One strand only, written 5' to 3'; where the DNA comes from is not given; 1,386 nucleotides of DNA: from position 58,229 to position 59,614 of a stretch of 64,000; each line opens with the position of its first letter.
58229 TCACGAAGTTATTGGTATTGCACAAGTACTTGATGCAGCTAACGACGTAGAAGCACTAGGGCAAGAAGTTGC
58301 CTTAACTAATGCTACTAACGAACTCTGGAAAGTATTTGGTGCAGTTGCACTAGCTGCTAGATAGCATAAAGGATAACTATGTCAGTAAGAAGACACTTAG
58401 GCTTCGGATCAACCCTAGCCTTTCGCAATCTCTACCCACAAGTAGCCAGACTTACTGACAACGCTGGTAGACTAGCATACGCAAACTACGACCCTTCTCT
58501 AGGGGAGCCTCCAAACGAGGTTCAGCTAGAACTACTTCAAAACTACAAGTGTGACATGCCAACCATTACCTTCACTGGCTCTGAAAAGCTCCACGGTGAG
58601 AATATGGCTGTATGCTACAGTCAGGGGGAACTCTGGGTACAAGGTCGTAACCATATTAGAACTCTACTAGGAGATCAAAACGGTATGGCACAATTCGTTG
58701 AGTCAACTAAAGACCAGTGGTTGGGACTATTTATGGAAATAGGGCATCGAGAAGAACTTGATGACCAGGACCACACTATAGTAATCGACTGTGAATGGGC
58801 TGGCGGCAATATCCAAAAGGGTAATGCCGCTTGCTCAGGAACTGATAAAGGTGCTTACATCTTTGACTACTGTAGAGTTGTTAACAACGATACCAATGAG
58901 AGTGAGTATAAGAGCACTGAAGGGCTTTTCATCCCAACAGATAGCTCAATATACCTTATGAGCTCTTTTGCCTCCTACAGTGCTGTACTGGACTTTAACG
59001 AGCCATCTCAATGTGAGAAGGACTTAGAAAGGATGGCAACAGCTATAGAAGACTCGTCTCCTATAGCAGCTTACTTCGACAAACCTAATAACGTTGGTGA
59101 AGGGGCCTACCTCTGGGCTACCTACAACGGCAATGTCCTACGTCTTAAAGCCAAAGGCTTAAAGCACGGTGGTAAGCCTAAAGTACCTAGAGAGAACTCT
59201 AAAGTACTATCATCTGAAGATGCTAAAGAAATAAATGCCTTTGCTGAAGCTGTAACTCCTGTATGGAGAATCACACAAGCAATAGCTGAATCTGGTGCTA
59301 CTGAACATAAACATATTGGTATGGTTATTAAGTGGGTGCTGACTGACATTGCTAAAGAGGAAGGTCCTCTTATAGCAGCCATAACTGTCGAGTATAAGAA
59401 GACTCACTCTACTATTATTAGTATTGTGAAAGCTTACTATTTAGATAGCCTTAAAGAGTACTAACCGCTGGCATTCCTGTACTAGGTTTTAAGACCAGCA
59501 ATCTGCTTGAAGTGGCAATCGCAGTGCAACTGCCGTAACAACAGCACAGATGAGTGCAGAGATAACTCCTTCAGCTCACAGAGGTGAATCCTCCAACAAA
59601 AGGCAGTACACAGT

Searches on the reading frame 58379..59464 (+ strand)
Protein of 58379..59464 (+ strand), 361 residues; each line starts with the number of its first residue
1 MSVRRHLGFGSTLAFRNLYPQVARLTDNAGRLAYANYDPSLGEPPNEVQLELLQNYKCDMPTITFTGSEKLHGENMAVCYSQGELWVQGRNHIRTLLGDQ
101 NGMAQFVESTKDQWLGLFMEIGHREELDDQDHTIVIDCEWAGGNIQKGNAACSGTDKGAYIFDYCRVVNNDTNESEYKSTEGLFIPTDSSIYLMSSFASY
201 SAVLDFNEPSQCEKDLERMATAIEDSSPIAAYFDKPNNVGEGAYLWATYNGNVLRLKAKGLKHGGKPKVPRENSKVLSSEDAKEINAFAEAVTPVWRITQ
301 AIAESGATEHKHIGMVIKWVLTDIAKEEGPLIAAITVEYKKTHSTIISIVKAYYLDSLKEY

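Call 3: search_protein_families(library=pfam, proteins=[window:58379-59464:+], max_evalue=0.01)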
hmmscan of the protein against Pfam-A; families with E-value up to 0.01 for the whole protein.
window:58379-59464:+ (361 aa): 1 family
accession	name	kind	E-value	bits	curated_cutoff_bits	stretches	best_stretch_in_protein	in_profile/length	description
PF09414.15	RNA_ligase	-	3.5e-08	34.2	27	1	65-181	3-101/171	RNA ligase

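Call 4: search_protein_families(library=phrogs, proteins=[window:58379-59464:+], max_evalue=0.001)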
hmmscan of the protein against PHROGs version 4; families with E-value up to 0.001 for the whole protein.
window:58379-59464:+ (361 aa): 1 family
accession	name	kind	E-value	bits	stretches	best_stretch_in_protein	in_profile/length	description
phrog_548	-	DNA, RNA and nucleotide metabolism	1.4e-29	104.3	1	46-351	14-332/341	RNA ligase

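Call 11: search_solved_structures(query=window:58379-59464:+, max_evalue=1, show_alignments=3)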
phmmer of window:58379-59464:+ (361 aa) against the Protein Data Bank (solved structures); distinct sequences matched with E-value up to 1: 0.

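Call 24: search_protein_families(library=ncbifam, proteins=[window:58379-59464:+], max_evalue=0.01)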
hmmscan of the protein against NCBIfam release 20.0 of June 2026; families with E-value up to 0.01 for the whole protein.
window:58379-59464:+ (361 aa): 0 families

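Call 28: find_homologous_proteins(query=window:58379-59461:+, max_evalue=0.00001)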
Query window:58379-59461:+ (361 aa): 90 proteins with E <= 0.00001 among 1769 candidates.
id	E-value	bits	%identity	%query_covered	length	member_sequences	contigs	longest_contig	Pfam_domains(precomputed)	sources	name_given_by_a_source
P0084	3.4e-245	831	100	100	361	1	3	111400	PF09414.16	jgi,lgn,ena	-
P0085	6.6e-177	606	72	100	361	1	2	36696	PF09414.16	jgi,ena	-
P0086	1.0e-157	543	65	100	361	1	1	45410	PF09414.16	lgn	-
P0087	1.5e-157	542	65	99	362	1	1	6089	PF09414.16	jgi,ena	-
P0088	2.8e-156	538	64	100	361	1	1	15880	PF09414.16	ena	-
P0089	5.6e-154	531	65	100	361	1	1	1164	PF09414.16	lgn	-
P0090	1.7e-153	529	64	100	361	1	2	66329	PF09414.16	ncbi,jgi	jgi:hypothetical protein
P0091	3.4e-153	528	65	100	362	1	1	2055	PF09414.16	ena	-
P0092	6.6e-153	527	65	100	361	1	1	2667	PF09414.16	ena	-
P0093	3.2e-152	525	63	100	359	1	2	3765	PF09414.16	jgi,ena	-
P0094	5.8e-150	518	65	100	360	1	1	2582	PF09414.16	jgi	jgi:hypothetical protein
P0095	1.0e-149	517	64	100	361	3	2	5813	PF09414.16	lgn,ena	-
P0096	2.4e-148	512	63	100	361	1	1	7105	PF09414.16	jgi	-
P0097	6.5e-148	511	62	100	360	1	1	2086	PF09414.16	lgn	-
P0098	7.7e-147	507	62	99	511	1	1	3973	PF18765.8,PF09414.16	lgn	-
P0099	1.1e-146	507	62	100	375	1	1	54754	PF09414.16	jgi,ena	-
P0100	1.3e-145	503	62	100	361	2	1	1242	PF09414.16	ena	-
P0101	2.7e-145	502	65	100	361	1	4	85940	PF09414.16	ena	-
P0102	3.0e-145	502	65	100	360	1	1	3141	PF09414.16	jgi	jgi:hypothetical protein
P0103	8.9e-145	501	62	100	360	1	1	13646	PF09414.16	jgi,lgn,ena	-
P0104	3.4e-144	499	63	100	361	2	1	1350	PF09414.16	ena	-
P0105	2.2e-142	493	62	100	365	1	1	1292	PF09414.16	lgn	-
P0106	2.0e-140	486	60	100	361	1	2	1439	PF09414.16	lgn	-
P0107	1.2e-138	480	59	99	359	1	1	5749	PF09414.16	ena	-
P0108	2.1e-138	480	60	100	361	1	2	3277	PF09414.16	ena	-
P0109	4.6e-138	478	60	100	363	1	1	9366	PF09414.16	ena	-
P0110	6.5e-136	471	61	100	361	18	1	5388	PF09414.16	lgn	-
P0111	2.4e-135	470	59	99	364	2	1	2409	PF09414.16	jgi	-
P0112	2.5e-135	469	61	100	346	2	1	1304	PF09414.16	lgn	-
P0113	8.2e-134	464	58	100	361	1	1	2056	PF09414.16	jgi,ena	-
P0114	4.2e-133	462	57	100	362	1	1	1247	PF09414.16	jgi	-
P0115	3.6e-132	459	59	99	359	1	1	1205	PF09414.16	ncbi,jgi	-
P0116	6.7e-131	455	59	99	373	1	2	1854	PF09414.16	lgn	-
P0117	6.9e-131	455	58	99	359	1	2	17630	PF09414.16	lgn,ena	-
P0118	1.8e-128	447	58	100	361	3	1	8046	PF09414.16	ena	-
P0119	2.7e-128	446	59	94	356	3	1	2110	PF09414.16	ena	-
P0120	1.9e-127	444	56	100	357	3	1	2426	PF09414.16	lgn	-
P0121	1.3e-125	437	56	100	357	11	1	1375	PF09414.16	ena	-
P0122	2.0e-125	437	58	100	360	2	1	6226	PF09414.16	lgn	-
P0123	4.3e-125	436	56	100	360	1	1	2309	PF09414.16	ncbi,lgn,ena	-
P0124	6.8e-125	435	56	100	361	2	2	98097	PF09414.16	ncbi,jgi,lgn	-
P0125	9.6e-125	435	63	84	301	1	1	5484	PF09414.16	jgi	jgi:hypothetical protein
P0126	3.7e-124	433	56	100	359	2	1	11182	PF09414.16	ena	-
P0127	6.2e-123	429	55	100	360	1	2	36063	PF09414.16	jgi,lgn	-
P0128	6.4e-123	429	58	93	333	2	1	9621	PF09414.16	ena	-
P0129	8.1e-123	428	56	100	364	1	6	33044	PF09414.16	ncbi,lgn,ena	-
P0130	1.8e-122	427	56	100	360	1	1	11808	PF09414.16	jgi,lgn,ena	-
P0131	2.2e-122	427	56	98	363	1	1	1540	PF09414.16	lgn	-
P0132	1.8e-120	421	54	99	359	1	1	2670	PF09414.16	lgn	-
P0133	3.9e-120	419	54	100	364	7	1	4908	PF09414.16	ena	-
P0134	6.1e-120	419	54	99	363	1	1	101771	PF09414.16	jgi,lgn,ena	-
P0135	4.7e-117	409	55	99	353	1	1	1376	PF09414.16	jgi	-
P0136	8.8e-117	408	56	100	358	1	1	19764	PF09414.16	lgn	-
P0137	1.4e-116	408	54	99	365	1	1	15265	PF09414.16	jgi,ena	-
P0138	4.0e-114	400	61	84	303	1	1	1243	PF09414.16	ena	-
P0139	6.0e-114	399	53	100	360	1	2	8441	PF09414.16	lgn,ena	-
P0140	3.1e-113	397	51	99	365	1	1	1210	PF09414.16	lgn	-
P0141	8.5e-113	395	54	100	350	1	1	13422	PF09414.16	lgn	-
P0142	2.4e-112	394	50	99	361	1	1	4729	PF09414.16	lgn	-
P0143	3.1e-112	393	50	100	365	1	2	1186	PF09414.16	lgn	-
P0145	1.3e-109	385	57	83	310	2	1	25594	PF09414.16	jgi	jgi:hypothetical protein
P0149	6.3e-100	353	49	99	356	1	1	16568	PF09414.16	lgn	-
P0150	2.4e-99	351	51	99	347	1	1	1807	PF09414.16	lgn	-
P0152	7.3e-98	346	49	99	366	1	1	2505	PF09414.16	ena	-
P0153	9.1e-94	333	49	99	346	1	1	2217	PF09414.16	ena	-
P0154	2.5e-89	318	46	100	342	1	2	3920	PF09414.16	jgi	jgi:hypothetical protein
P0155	1.0e-88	316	46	99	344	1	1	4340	PF09414.16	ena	-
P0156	2.8e-88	315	49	84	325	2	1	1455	PF09414.16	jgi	jgi:hypothetical protein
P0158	2.0e-82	295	64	58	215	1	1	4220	PF09414.16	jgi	-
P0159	5.5e-77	278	41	99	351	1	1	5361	PF09414.16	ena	-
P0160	8.1e-69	251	60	40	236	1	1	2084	PF09414.16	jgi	-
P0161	6.4e-68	248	39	97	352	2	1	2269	PF09414.16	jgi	jgi:hypothetical protein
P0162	3.2e-64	236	43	79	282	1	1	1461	PF09414.16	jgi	jgi:hypothetical protein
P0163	1.7e-56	210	51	63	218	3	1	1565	PF09414.16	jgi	-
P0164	1.5e-36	145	32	98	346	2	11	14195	PF09414.16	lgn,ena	-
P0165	9.7e-36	142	33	96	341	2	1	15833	PF09414.16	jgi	jgi:hypothetical protein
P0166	1.0e-35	142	34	96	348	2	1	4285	PF09414.16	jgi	-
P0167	1.1e-35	142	33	98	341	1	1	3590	PF09414.16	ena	-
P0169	1.2e-34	138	33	96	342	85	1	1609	PF09414.16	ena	-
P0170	7.0e-34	136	32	96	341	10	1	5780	PF09414.16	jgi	-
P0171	9.9e-32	129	31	96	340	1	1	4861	PF09414.16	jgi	-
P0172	1.3e-31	128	34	83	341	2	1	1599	PF09414.16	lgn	-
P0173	2.8e-22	98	28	96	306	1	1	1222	PF09414.16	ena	-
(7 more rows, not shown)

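Call 30: search_solved_structures(query=A3, max_evalue=10, show_alignments=2)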
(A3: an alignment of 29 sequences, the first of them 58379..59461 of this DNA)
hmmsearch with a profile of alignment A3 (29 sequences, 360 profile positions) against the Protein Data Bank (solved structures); distinct sequences matched with E-value up to 10: 3.
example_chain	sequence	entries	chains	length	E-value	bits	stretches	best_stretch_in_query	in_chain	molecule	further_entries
2hvq_A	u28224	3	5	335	3.9e-08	36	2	248-330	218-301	Hypothetical 37.6 kDa protein in Gp24-hoc intergenic region | T4 RNA ligase 2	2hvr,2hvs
1s68_A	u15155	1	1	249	0.013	17.8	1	68-173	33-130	RNA Ligase 2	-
6a9n_A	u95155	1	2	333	0.83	11.9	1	314-357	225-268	3-oxoacyl-[acyl-carrier-protein] synthase 3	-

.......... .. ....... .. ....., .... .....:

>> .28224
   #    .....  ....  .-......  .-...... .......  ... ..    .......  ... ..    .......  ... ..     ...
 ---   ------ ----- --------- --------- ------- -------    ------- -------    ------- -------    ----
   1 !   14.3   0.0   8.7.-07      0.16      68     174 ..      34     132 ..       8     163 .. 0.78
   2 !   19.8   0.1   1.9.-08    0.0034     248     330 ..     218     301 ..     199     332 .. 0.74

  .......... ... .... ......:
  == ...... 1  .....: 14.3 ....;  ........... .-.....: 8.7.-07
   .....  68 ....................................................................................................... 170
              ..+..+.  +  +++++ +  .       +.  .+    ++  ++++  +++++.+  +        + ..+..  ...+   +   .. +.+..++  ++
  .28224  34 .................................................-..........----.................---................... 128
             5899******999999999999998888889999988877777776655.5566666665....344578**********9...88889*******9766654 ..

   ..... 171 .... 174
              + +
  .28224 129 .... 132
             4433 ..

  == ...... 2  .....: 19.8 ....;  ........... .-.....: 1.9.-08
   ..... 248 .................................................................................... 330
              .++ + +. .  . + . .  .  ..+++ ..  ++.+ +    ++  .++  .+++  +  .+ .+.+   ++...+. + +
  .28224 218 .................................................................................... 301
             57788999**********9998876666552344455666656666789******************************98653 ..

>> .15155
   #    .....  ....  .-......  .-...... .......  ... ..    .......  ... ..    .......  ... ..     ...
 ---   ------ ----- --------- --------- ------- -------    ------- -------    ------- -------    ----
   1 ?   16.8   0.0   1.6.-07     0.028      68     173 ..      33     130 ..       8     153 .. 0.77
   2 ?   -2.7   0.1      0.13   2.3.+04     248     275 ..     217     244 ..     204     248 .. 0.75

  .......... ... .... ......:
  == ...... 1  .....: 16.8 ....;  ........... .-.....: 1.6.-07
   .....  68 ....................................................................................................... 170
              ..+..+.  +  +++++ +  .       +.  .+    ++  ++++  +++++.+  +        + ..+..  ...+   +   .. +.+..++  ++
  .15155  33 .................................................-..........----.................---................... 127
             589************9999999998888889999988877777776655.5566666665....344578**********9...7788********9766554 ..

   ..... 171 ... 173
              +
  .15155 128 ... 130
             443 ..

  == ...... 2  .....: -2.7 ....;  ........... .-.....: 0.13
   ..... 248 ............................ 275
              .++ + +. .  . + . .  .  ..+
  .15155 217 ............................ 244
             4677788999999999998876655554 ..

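Call 76: search_protein_families(library=padloc, proteins=[window:58379-59464:+], max_evalue=0.01)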
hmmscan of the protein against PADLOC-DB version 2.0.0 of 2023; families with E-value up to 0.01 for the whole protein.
window:58379-59464:+ (361 aa): 0 families

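Call 84: predict_structure(alignment_id=A3)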
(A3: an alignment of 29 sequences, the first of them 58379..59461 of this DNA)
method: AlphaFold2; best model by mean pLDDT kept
length: 361 residues; sequences in the alignment: 29
mean_pLDDT: 88.7   pTM: 0.68
mean pLDDT of the five models: 88.7, 88.5, 87.1, 85.3, 83.7
residues with pLDDT >= 90: 232; 70-90: 106; 50-70: 11; < 50: 12
segments of 3 or more residues with pLDDT < 50: 266-275
pLDDT, mean of each block of 10 residues (from residue 1): 82 92 85 89 91 86 96 93 93 86 93 96 93 95 75 91 94 91 89 95 96 96 94 90 93 91 57 53 89 94 92 95 93 87 92 83 37
secondary structure, 60 per line:
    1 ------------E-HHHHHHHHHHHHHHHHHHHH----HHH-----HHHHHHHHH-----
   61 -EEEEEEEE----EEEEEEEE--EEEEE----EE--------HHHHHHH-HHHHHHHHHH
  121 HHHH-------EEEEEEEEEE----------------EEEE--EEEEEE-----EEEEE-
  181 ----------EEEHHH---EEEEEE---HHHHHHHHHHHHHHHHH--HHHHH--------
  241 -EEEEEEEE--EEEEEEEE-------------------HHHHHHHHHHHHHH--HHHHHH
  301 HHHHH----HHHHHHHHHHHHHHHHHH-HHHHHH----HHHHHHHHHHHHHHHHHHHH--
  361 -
elements in order: H15-34 H47-55 E62-69 E74-81 E84-88 H103-109 H111-124 E132-141 E158-161 E164-169 E175-179 E191-193 E200-205 H209-225 H228-232 E242-249 E252-259 H279-292 H295-305 H310-327 H329-334 H339-358

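Call 88: fold_search(model_id=the predicted structure, library=pdb)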
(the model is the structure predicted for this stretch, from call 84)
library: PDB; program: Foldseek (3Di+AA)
matches with E <= 10: 740; with E <= 0.001: 34
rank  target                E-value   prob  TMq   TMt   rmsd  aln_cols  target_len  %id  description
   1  2hvr_A                2.0e-10  1.00  0.33  0.36  14.2       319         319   18  Structure of T4 RNA Ligase 2 with Nicked 5'-Adenylated nucleic acid duplex containing a 3'-deoxyribonucleotide at the  (released 2006-10-17)
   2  2hvr_B                4.9e-10  1.00  0.34  0.38  14.9       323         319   16  Structure of T4 RNA Ligase 2 with Nicked 5'-Adenylated nucleic acid duplex containing a 3'-deoxyribonucleotide at the  (released 2006-10-17)
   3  2hvq                  2.3e-08  1.00  0.32  0.36  19.5       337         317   16  Structure of Adenylated full-length T4 RNA Ligase 2 (released 2006-10-17)
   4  1s68                  2.3e-06  1.00  0.32  0.47   7.6       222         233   17  Structure and Mechanism of RNA Ligase (released 2004-02-24)
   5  1xdn                  8.6e-06  1.00  0.38  0.49   5.8       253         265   12  High resolution crystal structure of an editosome enzyme from trypanosoma brucei: RNA editing ligase 1 (released 2004-12-07)
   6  8rbj_A                3.2e-05  1.00  0.29  0.28  15.4       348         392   11  Structure of fungal tRNA ligase in complex with RNA (released 2025-06-18)
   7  5cou                  9.5e-05  1.00  0.38  0.40   5.7       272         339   14  Structure and mechanism of a eukaryal nick-sealing RNA ligase K170M+ATP (released 2015-10-28)
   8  6n0t                  9.5e-05  1.00  0.34  0.32  14.1       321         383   12  tRNA ligase (released 2019-01-09)
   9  6vt4                  1.4e-04  1.00  0.37  0.39   5.0       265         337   15  Naegleria gruberi RNA ligase R149A mutant apo (released 2020-04-08)
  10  6vtf_A                1.6e-04  1.00  0.39  0.41   4.6       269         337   14  Naegleria gruberi RNA ligase with PPi (released 2020-04-08)
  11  9qw7_A                1.7e-04  1.00  0.31  0.30  13.9       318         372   14  The crystal structure of the adenyly transferase domain of Candida glabrata tRNA ligase (released 2025-09-17)
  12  8ucf                  1.9e-04  1.00  0.31  0.29  12.3       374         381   11  Thermophilic RNA Ligase from Palaeococcus pacificus K238G (released 2024-02-21)
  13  8uci_B                1.9e-04  1.00  0.29  0.28  12.2       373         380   12  Thermophilic RNA Ligase from Palaeococcus pacificus K238G + AMP (released 2024-02-21)
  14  8uch                  2.0e-04  1.00  0.31  0.30  12.4       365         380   11  Thermophilic RNA Ligase from Palaeococcus pacificus K92A + ATP (released 2024-02-21)
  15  8uce_B                2.7e-04  1.00  0.28  0.27  12.8       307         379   13  Thermophilic RNA Ligase from Palaeococcus pacificus + AMP (released 2024-02-21)
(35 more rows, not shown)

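Call 98: search_dna_similar(query=window:58379-59461:+, collection=phages, mode=protein, max_rows=25, rows=spread)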
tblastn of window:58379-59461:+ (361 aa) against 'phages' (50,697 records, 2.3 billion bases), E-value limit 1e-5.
Records with a match: 142; places in all: 142; records where one place covers at least 80% of the query: 136.
Best place of each record, by identity: <60% 142.
By first word of the organism name: Vibrio 44; Klebsiella 29; Salmonella 13; Escherichia 10; Cronobacter 7; Erwinia 6; Proteus 3; Ralstonia 3; Providencia 2; Acidovorax 2; and 16 more.
By host as written in the record: Vibrio harveyi BAA-1116 32; - 13; Klebsiella pneumoniae 12; Klebsiella pneumoniae K23 7; Cronobacter sakazakii 7; Vibrio campbellii BB120 5; Escherichia sp. 3; Providencia stuartii 2; and 43 more.
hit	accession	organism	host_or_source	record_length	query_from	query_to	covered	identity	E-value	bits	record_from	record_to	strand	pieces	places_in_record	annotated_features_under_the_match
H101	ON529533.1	Proteus phage RP7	Proteus vulgaris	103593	39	354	88%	31.0%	4e-28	121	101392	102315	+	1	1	hypothetical protein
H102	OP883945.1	Stenotrophomonas phage CM1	Stenotrophomonas maltophilia SRM01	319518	9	355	96%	26.2%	7e-22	102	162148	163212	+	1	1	record has no annotation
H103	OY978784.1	Klebsiella phage vB_Kpn_K18PH07C1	-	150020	59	360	84%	28.7%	2e-19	96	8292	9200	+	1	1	HNH endonuclease | tRNA-Leu | tRNA-Ser | tRNA-Thr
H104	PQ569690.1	Klebsiella phage vB_Kpn_K54_rec4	Klebsiella pneumoniae K23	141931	63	360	83%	28.8%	2e-19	96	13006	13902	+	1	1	RNA ligase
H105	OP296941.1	Klebsiella phage DP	Klebsiella pneumoniae KP16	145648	63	360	83%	28.8%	2e-19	96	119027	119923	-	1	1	RNA ligase 2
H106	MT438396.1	Klebsiella phage KPP-1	Klebsiella pneumoniae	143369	63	360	83%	28.8%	2e-19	96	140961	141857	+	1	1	RNA ligase 2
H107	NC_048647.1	Klebsiella phage KNP2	Klebsiella sp.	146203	63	360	83%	28.8%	2e-19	96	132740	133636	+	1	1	RNA ligase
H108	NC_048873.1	Klebsiella phage KpS8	Klebsiella pneumoniae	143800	63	360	83%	28.4%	3e-19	95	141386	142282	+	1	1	RNA ligase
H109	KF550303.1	Escherichia phage 4MG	Escherichia coli K-12 subsr. MG1655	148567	59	360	84%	27.5%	2e-18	93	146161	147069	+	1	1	RNA ligase 2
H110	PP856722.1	Salmonella phage vB_SEnST11_KE23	Salmonella enterica subsp. enterica ...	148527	63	360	83%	27.7%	1e-16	87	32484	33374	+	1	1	RNA ligase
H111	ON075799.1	Escherichia phage vB_EcoM_TH18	Escherichia sp.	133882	9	360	98%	23.3%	9e-12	72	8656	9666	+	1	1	RNA ligase 2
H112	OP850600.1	Cronobacter phage EspYZU14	Cronobacter sakazakii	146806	63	360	83%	27.2%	1e-14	81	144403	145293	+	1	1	hypothetical protein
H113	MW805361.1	Paraglaciecola Antarctic GD virus 1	Paraglaciecola sp. strain IceBac 372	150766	60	358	83%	26.8%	1e-17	91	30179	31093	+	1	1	RNA ligase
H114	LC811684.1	Vibrio phage VF16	Vibrio parahaemolyticus NBRC 12711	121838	39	358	89%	24.9%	4e-12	73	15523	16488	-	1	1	RNA ligase 2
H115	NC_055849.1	Vibrio phage Cody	Vibrio harveyi BAA-1116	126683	39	358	89%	24.5%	8e-10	66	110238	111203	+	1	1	RNA ligase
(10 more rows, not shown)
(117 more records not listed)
